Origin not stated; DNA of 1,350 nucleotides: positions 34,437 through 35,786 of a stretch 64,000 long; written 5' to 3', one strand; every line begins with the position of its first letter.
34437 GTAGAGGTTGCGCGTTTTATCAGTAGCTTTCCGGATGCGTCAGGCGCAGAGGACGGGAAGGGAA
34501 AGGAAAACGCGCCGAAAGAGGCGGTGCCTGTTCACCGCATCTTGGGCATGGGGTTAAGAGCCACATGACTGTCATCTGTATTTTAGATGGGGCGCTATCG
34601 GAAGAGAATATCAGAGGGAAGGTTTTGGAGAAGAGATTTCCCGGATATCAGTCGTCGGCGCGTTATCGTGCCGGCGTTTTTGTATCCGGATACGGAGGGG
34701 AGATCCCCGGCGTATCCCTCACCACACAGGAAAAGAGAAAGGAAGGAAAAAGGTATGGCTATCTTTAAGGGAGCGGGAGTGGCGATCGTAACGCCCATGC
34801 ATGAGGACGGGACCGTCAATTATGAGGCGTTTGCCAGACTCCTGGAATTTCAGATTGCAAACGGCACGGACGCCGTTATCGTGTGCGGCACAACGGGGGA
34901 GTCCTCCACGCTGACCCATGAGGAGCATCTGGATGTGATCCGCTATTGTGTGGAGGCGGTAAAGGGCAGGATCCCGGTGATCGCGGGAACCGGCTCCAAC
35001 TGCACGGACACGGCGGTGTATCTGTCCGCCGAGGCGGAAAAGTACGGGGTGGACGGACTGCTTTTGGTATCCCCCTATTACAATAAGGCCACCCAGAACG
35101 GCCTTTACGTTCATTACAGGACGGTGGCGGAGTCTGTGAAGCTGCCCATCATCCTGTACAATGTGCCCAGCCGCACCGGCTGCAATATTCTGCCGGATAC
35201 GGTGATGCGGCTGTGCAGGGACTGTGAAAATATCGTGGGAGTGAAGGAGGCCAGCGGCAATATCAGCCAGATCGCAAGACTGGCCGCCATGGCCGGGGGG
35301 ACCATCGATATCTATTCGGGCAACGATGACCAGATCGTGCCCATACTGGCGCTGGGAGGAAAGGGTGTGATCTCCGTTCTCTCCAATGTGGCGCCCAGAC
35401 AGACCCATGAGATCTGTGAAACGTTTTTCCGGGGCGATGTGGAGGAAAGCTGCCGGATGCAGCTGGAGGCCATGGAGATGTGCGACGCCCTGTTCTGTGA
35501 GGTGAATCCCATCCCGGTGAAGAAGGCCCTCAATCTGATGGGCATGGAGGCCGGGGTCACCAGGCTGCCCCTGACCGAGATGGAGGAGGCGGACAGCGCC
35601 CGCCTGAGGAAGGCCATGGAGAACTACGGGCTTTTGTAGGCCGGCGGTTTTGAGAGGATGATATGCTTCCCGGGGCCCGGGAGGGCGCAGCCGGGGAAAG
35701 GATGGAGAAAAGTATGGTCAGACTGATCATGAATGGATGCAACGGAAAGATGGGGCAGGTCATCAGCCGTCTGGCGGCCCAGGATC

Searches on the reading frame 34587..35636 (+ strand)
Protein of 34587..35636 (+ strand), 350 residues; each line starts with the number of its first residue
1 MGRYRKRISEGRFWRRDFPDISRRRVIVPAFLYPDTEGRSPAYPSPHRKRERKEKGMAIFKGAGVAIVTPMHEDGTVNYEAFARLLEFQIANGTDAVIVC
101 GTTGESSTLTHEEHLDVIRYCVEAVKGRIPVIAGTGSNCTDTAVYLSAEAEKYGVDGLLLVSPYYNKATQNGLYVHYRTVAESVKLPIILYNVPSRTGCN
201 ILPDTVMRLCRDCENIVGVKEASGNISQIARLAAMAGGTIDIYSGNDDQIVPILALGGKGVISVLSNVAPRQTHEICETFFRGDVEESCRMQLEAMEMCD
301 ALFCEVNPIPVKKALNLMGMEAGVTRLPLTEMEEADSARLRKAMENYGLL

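Call 74: search_protein_families(library=pfam, proteins=[window:34587-35636:+], max_evalue=0.00001)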
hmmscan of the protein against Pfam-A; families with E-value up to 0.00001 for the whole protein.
window:34587-35636:+ (350 aa): 1 family
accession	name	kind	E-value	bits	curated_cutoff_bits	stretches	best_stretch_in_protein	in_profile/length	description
PF00701.28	DHDPS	-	3.5e-97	325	22.1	1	60-345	2-287/289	Dihydrodipicolinate synthetase family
